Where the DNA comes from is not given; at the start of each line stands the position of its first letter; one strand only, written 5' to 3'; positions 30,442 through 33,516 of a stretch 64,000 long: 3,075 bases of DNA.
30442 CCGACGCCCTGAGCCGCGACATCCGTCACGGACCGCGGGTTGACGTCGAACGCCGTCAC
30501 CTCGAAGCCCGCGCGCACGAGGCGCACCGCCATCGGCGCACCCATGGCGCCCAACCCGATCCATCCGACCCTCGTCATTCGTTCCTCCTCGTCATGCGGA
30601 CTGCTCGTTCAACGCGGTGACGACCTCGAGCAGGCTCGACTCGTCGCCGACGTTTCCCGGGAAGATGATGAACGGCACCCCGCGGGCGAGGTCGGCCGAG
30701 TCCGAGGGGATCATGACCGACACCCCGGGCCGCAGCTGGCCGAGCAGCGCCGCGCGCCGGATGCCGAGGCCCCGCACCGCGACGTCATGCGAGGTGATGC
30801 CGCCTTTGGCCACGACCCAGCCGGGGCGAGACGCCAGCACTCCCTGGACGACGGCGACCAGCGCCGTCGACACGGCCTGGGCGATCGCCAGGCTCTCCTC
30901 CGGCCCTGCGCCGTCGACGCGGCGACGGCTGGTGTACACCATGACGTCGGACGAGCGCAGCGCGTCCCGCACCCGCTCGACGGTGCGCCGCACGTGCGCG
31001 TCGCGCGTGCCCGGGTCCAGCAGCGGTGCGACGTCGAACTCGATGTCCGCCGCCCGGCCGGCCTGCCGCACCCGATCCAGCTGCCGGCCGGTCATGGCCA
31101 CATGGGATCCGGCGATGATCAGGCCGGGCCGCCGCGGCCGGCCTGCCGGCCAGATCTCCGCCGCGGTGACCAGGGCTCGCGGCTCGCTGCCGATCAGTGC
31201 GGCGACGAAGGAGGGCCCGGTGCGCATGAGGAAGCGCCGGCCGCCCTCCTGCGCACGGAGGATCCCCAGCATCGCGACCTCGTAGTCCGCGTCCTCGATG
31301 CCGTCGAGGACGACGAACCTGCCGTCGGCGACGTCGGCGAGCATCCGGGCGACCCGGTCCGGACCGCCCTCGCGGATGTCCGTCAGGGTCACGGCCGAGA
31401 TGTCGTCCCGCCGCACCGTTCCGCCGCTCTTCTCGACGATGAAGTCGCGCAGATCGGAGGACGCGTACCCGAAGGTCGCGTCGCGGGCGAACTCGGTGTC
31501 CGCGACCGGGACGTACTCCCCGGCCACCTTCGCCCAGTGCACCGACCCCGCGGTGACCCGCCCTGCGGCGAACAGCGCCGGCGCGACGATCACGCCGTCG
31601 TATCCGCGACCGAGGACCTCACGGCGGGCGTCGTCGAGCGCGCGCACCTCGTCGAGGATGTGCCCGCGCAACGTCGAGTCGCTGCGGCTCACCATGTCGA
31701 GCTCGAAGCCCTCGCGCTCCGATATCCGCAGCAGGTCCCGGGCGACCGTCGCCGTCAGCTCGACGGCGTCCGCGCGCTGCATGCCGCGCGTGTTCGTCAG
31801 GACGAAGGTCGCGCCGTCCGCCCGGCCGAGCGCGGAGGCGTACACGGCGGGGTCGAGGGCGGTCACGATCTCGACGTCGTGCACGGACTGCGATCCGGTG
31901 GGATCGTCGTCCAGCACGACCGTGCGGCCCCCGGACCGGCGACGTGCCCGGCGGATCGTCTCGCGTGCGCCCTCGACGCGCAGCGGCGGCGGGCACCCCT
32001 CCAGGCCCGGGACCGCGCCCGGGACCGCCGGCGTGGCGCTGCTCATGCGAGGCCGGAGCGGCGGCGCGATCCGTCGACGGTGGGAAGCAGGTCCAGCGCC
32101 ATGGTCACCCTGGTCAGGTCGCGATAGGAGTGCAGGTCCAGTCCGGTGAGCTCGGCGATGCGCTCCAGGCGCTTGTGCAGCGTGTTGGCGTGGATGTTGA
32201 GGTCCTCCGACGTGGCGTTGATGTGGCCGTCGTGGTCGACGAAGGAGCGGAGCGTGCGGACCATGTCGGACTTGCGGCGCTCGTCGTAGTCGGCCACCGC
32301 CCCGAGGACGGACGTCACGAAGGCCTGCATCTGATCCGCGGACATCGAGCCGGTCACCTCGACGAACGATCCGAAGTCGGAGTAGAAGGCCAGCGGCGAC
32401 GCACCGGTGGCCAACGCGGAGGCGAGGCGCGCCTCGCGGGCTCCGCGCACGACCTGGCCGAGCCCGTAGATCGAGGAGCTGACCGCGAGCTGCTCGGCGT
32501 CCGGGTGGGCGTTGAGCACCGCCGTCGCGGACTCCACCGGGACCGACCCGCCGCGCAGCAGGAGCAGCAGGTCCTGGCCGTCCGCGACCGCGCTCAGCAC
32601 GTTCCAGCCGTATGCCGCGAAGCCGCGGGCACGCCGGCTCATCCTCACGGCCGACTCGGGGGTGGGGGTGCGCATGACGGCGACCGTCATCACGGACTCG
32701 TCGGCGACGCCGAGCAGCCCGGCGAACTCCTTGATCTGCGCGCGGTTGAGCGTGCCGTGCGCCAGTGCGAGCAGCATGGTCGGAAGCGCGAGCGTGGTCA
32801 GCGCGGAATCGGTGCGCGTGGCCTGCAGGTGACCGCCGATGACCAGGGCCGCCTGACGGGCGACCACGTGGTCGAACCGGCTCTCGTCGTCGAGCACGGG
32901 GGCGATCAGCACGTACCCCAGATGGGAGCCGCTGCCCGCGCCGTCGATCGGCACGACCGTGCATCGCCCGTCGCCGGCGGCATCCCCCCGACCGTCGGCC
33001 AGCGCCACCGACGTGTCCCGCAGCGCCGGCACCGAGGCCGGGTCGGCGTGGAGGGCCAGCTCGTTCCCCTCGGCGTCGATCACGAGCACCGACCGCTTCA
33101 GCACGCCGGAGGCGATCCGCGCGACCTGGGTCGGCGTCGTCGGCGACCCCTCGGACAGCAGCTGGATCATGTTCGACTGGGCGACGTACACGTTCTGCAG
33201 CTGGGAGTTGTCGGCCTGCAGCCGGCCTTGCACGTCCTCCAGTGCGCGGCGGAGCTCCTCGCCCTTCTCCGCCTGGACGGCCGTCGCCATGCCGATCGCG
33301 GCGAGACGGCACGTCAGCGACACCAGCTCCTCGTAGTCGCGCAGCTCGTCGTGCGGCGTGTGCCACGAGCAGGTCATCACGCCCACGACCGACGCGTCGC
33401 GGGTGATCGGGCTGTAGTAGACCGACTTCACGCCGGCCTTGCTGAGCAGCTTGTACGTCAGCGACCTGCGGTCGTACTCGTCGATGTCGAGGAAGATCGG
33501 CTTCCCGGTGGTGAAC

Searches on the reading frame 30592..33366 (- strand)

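Call 12: search_protein_families(library=pfam, proteins=[window:30592-33366:-])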
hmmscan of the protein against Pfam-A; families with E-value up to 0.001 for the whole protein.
window:30592-33366:- (924 aa): 2 families
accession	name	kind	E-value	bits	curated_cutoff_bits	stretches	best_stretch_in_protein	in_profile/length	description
PF07005.16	SBD_N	-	8.4e-45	153.7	25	1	483-724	2-230/230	Sugar-binding N-terminal domain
PF17042.10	NBD_C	-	7.4e-35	121.3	28.3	1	749-912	1-168/168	Nucleotide-binding C-terminal domain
